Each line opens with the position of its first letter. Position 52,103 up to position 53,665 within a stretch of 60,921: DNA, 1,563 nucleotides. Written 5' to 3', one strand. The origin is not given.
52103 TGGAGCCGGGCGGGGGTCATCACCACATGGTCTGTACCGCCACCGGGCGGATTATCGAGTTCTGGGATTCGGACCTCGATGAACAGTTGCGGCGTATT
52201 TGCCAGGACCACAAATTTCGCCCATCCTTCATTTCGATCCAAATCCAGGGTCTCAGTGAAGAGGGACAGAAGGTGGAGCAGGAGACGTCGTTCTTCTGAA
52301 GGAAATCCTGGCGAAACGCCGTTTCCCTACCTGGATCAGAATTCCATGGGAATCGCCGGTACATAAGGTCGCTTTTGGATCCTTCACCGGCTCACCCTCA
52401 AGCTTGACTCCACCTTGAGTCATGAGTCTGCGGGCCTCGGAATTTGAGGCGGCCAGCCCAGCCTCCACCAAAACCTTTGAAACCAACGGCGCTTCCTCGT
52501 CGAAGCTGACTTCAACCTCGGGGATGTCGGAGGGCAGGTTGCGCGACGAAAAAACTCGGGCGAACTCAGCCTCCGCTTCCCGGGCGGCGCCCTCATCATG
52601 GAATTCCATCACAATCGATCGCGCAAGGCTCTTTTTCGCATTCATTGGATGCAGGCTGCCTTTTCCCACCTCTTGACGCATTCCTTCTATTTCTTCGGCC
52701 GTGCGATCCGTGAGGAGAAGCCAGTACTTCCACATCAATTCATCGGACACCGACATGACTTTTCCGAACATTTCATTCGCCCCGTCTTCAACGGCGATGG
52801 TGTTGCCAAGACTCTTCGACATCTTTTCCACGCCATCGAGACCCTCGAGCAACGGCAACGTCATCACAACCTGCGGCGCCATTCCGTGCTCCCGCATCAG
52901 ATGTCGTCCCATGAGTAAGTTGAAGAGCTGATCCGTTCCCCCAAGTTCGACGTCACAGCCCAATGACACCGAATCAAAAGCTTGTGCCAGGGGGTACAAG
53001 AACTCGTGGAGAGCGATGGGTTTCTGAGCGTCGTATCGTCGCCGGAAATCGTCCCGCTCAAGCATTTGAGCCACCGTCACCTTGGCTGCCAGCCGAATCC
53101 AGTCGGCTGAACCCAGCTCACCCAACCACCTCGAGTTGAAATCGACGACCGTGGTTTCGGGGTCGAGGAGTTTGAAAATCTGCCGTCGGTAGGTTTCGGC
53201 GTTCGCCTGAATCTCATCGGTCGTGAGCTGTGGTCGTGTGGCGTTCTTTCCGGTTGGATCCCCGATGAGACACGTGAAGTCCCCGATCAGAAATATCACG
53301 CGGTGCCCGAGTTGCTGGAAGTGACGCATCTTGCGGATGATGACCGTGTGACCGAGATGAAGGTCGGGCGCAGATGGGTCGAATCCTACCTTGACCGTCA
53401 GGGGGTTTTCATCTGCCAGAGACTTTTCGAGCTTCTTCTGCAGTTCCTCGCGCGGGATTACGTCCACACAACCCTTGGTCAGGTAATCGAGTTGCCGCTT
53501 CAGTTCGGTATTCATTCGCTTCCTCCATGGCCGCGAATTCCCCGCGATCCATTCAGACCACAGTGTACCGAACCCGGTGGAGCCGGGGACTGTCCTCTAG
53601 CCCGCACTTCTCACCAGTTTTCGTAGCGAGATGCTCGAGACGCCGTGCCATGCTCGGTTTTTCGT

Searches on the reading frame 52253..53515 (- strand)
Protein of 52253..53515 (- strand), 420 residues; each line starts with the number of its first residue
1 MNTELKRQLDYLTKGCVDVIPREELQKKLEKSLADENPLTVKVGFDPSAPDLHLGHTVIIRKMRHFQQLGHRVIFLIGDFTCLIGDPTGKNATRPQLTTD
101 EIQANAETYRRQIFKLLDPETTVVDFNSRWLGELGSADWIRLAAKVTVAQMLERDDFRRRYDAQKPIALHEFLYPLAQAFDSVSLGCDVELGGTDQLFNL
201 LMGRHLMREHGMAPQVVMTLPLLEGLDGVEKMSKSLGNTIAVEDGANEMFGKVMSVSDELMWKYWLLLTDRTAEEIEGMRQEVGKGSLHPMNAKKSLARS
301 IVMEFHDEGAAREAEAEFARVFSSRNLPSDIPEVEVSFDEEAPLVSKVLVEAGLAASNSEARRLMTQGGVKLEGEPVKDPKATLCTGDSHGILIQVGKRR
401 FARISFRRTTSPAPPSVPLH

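Call 17: find_encoding_contigs(protein=window:52253-53515:-, flank=10000, max_places=6)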
Protein window:52253-53515:- (420 aa): no gene with exactly this product is on record in the collection.

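Call 36: search_protein_families(library=pfam, proteins=[window:52253-53515:-], max_evalue=0.00001)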
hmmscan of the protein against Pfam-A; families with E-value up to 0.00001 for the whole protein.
window:52253-53515:- (420 aa): 3 families
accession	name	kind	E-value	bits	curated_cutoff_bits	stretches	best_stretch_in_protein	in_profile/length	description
PF00579.31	tRNA-synt_1b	-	1.7e-72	244.7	21.1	1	36-322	3-291/292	tRNA synthetases class I (W and Y)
PF01479.30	S4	-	3.1e-09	36.8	22.8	1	347-388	5-46/48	S4 domain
PF22421.1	SYY_C-terminal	-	2.5e-07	30.9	27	1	329-401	7-80/83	Tyrosine--tRNA ligase SYY-like C-terminal domain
